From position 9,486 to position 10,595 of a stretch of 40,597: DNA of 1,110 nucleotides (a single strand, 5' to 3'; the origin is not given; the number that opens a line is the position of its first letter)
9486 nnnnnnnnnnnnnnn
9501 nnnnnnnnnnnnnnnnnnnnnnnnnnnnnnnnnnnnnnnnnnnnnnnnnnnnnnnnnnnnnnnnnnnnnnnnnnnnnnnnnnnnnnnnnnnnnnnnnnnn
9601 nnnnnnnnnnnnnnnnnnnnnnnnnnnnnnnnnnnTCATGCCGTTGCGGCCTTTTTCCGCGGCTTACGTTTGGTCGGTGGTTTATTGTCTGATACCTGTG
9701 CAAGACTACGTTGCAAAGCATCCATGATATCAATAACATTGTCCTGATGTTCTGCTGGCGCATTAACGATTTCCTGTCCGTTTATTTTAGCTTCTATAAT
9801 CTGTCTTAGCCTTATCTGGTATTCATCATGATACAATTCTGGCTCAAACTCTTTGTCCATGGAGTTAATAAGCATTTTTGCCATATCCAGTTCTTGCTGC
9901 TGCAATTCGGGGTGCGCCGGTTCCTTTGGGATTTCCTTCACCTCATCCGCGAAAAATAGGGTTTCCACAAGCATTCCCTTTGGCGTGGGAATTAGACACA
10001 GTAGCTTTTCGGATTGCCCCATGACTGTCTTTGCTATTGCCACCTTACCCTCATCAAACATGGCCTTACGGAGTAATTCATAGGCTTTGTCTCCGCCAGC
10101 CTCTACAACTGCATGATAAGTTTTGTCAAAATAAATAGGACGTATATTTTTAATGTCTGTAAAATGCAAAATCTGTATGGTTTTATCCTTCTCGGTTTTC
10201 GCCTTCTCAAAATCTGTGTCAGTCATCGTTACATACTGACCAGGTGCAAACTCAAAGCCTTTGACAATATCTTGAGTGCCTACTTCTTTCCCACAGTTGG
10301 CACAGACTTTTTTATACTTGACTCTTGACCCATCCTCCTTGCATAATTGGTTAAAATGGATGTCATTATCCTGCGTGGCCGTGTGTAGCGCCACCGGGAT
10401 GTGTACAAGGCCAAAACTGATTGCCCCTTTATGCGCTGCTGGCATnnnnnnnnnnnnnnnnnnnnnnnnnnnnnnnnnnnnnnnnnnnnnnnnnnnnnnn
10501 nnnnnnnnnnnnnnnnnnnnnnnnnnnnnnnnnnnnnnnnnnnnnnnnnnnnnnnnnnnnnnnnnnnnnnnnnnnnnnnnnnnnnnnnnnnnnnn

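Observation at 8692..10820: Prophage-borne Ku + ATP-dependent ligase (NHEJ) operon behind a LexA (Cheo)-box promoter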

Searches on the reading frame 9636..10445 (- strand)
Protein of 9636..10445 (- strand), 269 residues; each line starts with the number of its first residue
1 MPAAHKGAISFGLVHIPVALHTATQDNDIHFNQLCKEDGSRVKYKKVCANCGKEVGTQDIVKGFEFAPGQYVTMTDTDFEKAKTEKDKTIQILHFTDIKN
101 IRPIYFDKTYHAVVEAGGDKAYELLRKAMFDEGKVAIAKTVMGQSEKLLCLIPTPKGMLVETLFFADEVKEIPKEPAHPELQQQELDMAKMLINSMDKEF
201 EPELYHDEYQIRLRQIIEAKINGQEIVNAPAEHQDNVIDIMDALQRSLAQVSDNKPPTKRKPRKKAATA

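Call 3: search_protein_families(library=pfam, proteins=[window:9636-10445:-], max_evalue=0.01)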
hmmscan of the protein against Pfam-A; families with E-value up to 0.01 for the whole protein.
window:9636-10445:- (269 aa): 1 family
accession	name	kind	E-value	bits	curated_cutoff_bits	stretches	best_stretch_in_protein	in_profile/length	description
PF02735.22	Ku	-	5e-49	167.2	25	1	10-188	1-190/190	Ku70/Ku80 beta-barrel domain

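Call 5: search_protein_families(library=ncbifam, proteins=[window:9636-10445:-], max_evalue=0.01)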
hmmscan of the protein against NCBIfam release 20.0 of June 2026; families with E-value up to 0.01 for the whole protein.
window:9636-10445:- (269 aa): 2 families
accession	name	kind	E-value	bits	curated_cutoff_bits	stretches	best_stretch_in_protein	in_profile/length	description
TIGR02772.2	Ku_bact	equivalog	3.8e-87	292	150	1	3-248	2-259/259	non-homologous end joining protein Ku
NF047588.1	GlcsyltransPgfSStrep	equivalog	0.0058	15.9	500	1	25-82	45-99/308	glycosyltransferase PgfS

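Call 6: search_protein_families(library=phrogs, proteins=[window:9636-10445:-], max_evalue=0.01)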
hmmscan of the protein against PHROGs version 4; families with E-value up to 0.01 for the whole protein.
window:9636-10445:- (269 aa): 1 family
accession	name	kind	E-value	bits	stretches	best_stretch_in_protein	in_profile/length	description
phrog_4873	-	DNA, RNA and nucleotide metabolism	1.3e-59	203.1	1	2-265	2-272/299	Ku-like DNA end binding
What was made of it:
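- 9636..10445 (-): Ku (269 aa) with a basic C-terminal tail; RBS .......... at 10460..10451. PF02735 5e-49; TIGR02772 292 bits against a cut-off of 150; phrog_4873 (calls 3, 5, 6).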

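Call 12: search_dna_similar(query=window:9636-10445:-, collection=phages, mode=protein, max_rows=40)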
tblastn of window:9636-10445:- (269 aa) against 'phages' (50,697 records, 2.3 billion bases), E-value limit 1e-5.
Records with a match: 88; places in all: 88; records where one place covers at least 80% of the query: 87.
Best place of each record, by identity: <60% 88.
By first word of the organism name: Mycobacterium 87; Bacteriophage 1.
By host as written in the record: Mycobacterium smegmatis mc2 155 62; Mycobacterium smegmatis mc#155 8; Mycobacterium smegmatis mc2155 7; - 3; Mycobacterium 2; Mycobacterium sp. 2; Mycobacterium smegamtis mc2 155 2; Mycolicibacterium septicum 1; and 1 more.
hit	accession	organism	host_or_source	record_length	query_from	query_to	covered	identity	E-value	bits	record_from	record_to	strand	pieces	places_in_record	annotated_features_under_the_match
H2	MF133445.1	Mycobacterium phage Lucky2013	Mycobacterium smegmatis mc2 155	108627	1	248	92%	36.1%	3e-42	159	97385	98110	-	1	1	200: Ku-like dsDNA break-binding protein | 201: hypothetical protein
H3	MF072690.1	Mycobacterium phage Porcelain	Mycobacterium smegmatis mc2 155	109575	1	248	92%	36.1%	3e-42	159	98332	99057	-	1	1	Ku-like dsDNA break-binding protein | hypothetical protein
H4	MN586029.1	Mycobacterium phage Hannaconda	Mycobacterium smegmatis mc#155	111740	1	248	92%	36.1%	3e-42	159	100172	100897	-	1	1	195: Ku-like dsDNA break-binding protein | 196: hypothetical protein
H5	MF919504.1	Mycobacterium phage DmpstrDiver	Mycobacterium smegmatis mc2 155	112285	1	248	92%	36.1%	3e-42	159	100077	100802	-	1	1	Ku-like dsDNA break-binding protein | hypothetical protein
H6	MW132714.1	Mycobacterium phage Pound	Mycobacterium smegmatis mc#155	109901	1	248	92%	36.1%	4e-42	159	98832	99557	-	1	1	192: Ku-like dsDNA break-binding protein | 193: hypothetical protein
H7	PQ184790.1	Mycobacterium phage Dove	Mycobacterium smegmatis mc2 155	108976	1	248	92%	36.1%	8e-42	158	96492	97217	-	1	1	187: Ku-like dsDNA break-binding protein | 188: hypothetical protein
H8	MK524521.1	Mycobacterium phage Schatzie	Mycobacterium smegmatis mc2 155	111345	1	248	92%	36.1%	1e-41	157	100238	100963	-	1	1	198: Ku-like dsDNA break-binding protein | 199: hypothetical protein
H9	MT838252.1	Bacteriophage sp.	human fecal samples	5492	1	248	92%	36.0%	1e-42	160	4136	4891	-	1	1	record has no annotation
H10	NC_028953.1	Mycobacterium phage MiaZeal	Mycobacterium smegmatis mc2 155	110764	1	248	92%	35.3%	2e-41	157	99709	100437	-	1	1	213: Ku-like DNA end binding | 214: hypothetical protein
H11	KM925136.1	Mycobacterium phage MiaZeal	Mycobacterium smegmatis mc2 155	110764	1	248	92%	35.3%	2e-41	157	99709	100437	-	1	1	213: Ku-like dsDNA break-binding protein | 214: hypothetical protein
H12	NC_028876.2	Mycobacterium phage Ariel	Mycobacterium smegmatis mc2 155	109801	1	248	92%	35.3%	2e-41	157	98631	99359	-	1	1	210: Ku-like DNA end binding | 211: hypothetical protein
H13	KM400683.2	Mycobacterium phage Ariel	Mycobacterium smegmatis mc2 155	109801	1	248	92%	35.3%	2e-41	157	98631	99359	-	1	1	210: Ku-like dsDNA break-binding protein | 211: hypothetical protein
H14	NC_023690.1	Mycobacterium phage Courthouse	Mycobacterium smegmatis mc2 155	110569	1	248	92%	35.3%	2e-41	157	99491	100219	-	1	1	207: Ku-like DNA end binding | 208: hypothetical protein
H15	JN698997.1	Mycobacterium phage Courthouse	Mycobacterium smegmatis mc2 155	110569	1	248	92%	35.3%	2e-41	157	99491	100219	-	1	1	207: Ku-like dsDNA break-binding protein | 208: hypothetical protein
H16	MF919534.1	Mycobacterium phage Superphikiman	Mycobacterium smegmatis mc2 155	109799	1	248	92%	34.9%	1e-40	154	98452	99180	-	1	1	Ku-like dsDNA break-binding protein | hypothetical protein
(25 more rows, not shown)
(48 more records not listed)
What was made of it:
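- Closest known: Mycobacteriophage Corndog/Omega Ku. Same: 87 mycobacteriophage records match at 34-36% identity (call 12).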

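Call 14: find_related_loci(query=window:9636-10445:-, collection=viral_contigs, flank=6000)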
Query window:9636-10445:- (269 aa) in viral_contigs; peptide patterns used: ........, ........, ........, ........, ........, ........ (x = any residue, [..] = any of these).
26 stretches matched a pattern; 23 encode a relative of the query (tblastn E <= 1e-3); 22 distinct loci.
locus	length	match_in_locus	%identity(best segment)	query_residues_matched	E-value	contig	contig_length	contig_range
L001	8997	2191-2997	100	1-269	0e+0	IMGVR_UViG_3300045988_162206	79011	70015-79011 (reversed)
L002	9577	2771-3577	99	1-269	0e+0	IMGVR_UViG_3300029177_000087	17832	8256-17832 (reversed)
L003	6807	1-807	98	1-269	0e+0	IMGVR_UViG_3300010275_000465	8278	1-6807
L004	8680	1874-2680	97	1-269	1e-180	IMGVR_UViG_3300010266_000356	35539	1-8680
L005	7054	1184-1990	97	1-269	3e-180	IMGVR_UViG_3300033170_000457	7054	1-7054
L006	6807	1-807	96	1-269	2e-178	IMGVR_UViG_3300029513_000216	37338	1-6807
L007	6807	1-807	94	1-269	2e-176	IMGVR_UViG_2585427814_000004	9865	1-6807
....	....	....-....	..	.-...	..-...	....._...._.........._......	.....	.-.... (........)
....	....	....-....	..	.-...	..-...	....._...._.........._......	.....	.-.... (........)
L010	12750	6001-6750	72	1-250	4e-124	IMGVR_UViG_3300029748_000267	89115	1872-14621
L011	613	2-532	98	93-269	4e-129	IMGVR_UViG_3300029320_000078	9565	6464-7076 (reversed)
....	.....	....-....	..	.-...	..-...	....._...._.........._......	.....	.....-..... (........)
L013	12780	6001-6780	63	1-263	4e-110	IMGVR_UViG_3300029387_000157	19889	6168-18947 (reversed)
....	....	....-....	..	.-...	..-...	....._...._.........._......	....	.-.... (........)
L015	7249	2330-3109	62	1-263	2e-109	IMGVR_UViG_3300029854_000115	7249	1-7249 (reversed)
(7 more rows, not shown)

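Call 39: find_related_loci(query=A3, collection=genome_contigs, flank=6000)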
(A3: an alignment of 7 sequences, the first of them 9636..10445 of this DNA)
Query A3 (269 aa) in genome_contigs; peptide patterns used: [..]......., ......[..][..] (x = any residue, [..] = any of these).
600 stretches matched a pattern (row limit reached: there are more); 549 encode a relative of the query (tblastn E <= 1e-3); the best 80 are kept; 80 distinct loci.
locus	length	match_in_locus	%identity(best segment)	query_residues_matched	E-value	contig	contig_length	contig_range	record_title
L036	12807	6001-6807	98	1-269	1e-180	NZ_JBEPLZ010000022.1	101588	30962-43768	Enterocloster citroniae strain DSM 19261 Ga0480187_22, whole genome shotgun sequence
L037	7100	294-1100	91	1-269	2e-169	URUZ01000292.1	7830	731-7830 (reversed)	uncultured Clostridium sp. isolate UMGS1373 genome assembly, contig: NODE_1875_length_7830_cov_3.588675, whole genome sh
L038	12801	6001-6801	84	1-264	3e-150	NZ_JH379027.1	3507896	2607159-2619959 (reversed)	Hungatella hathewayi WAL-18680 supercont1.1, whole genome shotgun sequence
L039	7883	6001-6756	84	1-252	2e-145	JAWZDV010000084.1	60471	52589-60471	MAG: Bacteroides thetaiotaomicron isolate S_839 X595_NODE_442_length_60471_cov_8.721762, whole genome shotgun sequence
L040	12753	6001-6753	83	1-251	1e-142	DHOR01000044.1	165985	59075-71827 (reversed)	MAG TPA_asm: Hungatella sp. UBA5385 UBA5385_contig_1100, whole genome shotgun sequence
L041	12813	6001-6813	77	1-269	1e-141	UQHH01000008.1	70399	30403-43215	uncultured Ruminococcaceae bacterium isolate UMGS286 genome assembly, contig: NODE_102_length_70399_cov_6.50903, whole g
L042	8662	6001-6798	77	1-265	2e-140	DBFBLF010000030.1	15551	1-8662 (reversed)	MAG TPA_asm: Oscillospiraceae bacterium isolate MAG3818 k141_191938, whole genome shotgun sequence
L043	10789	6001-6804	78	1-266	2e-139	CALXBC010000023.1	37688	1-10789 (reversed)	MAG: uncultured Clostridia bacterium isolate BRZ_FG__bin60 genome assembly, contig: BRZ_FG__NODE_1933_length_37688_cov_9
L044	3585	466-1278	74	1-269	1e-139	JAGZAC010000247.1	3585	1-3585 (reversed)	MAG: Clostridiales bacterium isolate L3_105_000M1_dasL3_105_000M1_metabat.metabat.102 L3_105_000M1_scaffold_13601, whole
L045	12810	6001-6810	75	1-269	2e-135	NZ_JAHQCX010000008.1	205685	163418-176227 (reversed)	Diplocloster modestus strain ASD4241 Scaffold_8, whole genome shotgun sequence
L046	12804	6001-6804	73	3-267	1e-134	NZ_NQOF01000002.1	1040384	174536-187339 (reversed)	Blautia hominis strain KB1 KB1_contig2, whole genome shotgun sequence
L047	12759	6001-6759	77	1-253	6e-132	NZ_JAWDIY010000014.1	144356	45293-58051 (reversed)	Diplocloster hominis strain CSJ-3 CSJ-3_ctg014, whole genome shotgun sequence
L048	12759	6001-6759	77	1-253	5e-131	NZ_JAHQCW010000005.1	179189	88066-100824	Diplocloster agilis strain ASD5720 Scaffold_5, whole genome shotgun sequence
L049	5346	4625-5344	78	1-240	1e-127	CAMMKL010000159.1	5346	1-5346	MAG: uncultured Clostridia bacterium isolate ERR4968711_bin.17_MetaWRAP_v1.1_MAG genome assembly, contig: NODE_10103_len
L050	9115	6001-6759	74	1-253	9e-127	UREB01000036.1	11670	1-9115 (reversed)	uncultured Clostridiales bacterium isolate UMGS913 genome assembly, contig: NODE_1831_length_11670_cov_4.057770, whole g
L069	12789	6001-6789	68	1-265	2e-121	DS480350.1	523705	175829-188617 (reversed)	Clostridium leptum DSM 753 Scfld_02_19 genomic scaffold, whole genome shotgun sequence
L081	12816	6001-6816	66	1-269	2e-119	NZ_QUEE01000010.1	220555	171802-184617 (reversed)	Lachnotalea sp. AF33-28 AF33-28.Scaf10, whole genome shotgun sequence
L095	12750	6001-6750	68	1-250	6e-116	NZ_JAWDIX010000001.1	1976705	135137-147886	Anaerolentibacter hominis strain CSJ-1 CSJ-1_ctg01, whole genome shotgun sequence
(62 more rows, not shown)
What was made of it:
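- The closest relative in such a chromosomal setting is Hungatella hathewayi, with Ku 84% identical (call 39).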

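Call 67: search_protein_families(library=pfam, proteins=[L038:4402-5505:-, L038:8927-11185:-, L046:4427-5566:-, L046:8862-10010:-, L069:4448-5716:-, L069:8188-9618:+, L081:3823-5775:-, L081:7823-8923:-, L095:5111-5650:-, L095:7822-8646:-], max_evalue=0.001)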
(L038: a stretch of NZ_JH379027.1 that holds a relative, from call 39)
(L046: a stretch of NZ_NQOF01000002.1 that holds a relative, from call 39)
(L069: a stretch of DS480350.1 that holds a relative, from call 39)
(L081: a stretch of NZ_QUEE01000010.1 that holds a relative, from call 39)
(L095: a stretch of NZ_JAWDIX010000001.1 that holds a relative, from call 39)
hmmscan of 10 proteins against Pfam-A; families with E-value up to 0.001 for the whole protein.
L038:4402-5505:- (367 aa): 2 families
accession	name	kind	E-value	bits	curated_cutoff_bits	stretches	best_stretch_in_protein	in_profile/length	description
PF01473.26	Choline_bind_1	-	1.8e-11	44.2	20.5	1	126-144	2-19/19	Putative cell wall binding repeat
PF19127.6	Choline_bind_3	-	2.6e-08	34.1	27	1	111-144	8-42/47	Choline-binding repeat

L038:8927-11185:- (752 aa): 5 families
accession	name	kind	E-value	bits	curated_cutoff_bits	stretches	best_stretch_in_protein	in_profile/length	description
PF00122.25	E1-E2_ATPase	-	3.7e-59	199.7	28.1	1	236-415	1-179/181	E1-E2 ATPase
PF00702.32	Hydrolase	-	9.7e-36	124.4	26.4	1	434-652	2-191/191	haloacid dehalogenase-like hydrolase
PF00403.32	HMA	-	1.8e-12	47.9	24.8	1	6-65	2-61/62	Heavy-metal-associated domain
PF08282.18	Hydrolase_3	-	0.00018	21.8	20.9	0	624-675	195-246/255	haloacid dehalogenase-like hydrolase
PF19991.5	HMA_2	-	0.00028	21.3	30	0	22-87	37-102/154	Heavy metal associated domain 2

L046:4427-5566:- (379 aa): 4 families
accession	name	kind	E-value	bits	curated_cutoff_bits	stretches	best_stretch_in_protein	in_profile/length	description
PF00005.33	ABC_tran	-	4e-36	125.1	25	1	40-182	1-136/137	ABC transporter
PF08402.16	TOBE_2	-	8.2e-07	29.5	21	1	298-369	1-75/76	TOBE domain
PF13304.12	AAA_21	-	0.00025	21.6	27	0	95-216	166-301/304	AAA domain, putative AbiEii toxin, Type IV TA system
PF02463.25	SMC_N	-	0.00057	19.8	40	0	97-227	78-211/220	RecF/RecN/SMC N terminal domain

L046:8862-10010:- (382 aa): 2 families
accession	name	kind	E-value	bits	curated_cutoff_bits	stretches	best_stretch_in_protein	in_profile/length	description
PF00724.26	Oxidored_FMN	-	8.3e-67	226.3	27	1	23-343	1-340/342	NADH:flavin oxidoreductase / NADH oxidase family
PF01207.24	Dus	-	7.5e-05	22.4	20.4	1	216-329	112-218/311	Dihydrouridine synthase (Dus)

L069:4448-5716:- (422 aa): 3 families
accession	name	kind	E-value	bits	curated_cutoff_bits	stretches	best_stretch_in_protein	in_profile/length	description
PF00817.25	IMS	-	1e-41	142.7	23.2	1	18-165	2-148/148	impB/mucB/samB family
PF11799.13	IMS_C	-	6.4e-29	101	20.7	1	255-364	2-108/109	impB/mucB/samB family C-terminal domain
PF21999.2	IMS_HHH_1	-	6.1e-07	30.2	27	1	195-241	6-53/53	DNA polymerase-iota, thumb domain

L069:8188-9618:+ (476 aa): 1 family
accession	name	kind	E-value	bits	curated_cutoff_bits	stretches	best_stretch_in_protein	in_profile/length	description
PF14464.11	Prok-JAB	-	0.00065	20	25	0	359-407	59-102/114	Prokaryotic homologs of the JAB domain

L081:3823-5775:- (650 aa): 2 families
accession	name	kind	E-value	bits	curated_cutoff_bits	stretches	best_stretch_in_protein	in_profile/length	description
PF01966.28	HD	-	8.8e-11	42.6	22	1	414-556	4-115/116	HD domain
PF13487.12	HD_5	-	1.9e-09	37.9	27.2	1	451-586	33-166/170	HD domain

L081:7823-8923:- (366 aa): 5 families
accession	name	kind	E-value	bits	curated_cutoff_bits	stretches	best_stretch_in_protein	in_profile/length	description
PF01408.29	GFO_IDH_MocA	-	3.4e-25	89.5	24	1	2-118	1-116/120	Oxidoreductase family, NAD-binding Rossmann fold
PF22725.1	GFO_IDH_MocA_C3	-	6.3e-22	78.3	27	1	130-264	1-123/124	GFO/IDH/MocA C-terminal domain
PF02894.22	GFO_IDH_MocA_C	-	3.4e-12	47.1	22.9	1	134-346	1-218/218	Oxidoreductase family, C-terminal alpha/beta domain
PF03447.22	NAD_binding_3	-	2.9e-06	28.4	24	1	8-115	1-110/116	Homoserine dehydrogenase, NAD binding domain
PF03435.24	Sacchrp_dh_NADP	-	0.00038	21.2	25.1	0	53-93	58-97/129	Saccharopine dehydrogenase NADP binding domain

L095:5111-5650:- (179 aa): 0 families

L095:7822-8646:- (274 aa): 1 family
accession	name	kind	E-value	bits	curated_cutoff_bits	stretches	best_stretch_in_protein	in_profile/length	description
PF00753.33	Lactamase_B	-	5.4e-17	62.8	22.7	1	47-248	4-186/196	Metallo-beta-lactamase superfamily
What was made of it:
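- Chromosomal origin: in isolate genomes (Hungatella, Blautia, C. leptum, Lachnotalea, Anaerolentibacter) the pair is flanked by ordinary cellular genes (call 67).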

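Call 75: search_protein_families(library=padloc, proteins=[window:9636-10445:-], max_evalue=0.01)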
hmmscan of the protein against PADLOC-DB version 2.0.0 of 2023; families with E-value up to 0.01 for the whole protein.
window:9636-10445:- (269 aa): 0 families

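Call 79: get_annotated_region(hit=H9, flank=5000)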
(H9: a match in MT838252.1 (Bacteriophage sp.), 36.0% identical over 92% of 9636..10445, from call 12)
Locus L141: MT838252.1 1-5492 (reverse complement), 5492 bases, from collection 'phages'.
description: UNVERIFIED: Bacteriophage sp. clone scaffold_7119 genomic sequence.
organism: Bacteriophage sp. (NCBI taxid 38018)
taxonomy: Viruses
host: -; source: human fecal samples; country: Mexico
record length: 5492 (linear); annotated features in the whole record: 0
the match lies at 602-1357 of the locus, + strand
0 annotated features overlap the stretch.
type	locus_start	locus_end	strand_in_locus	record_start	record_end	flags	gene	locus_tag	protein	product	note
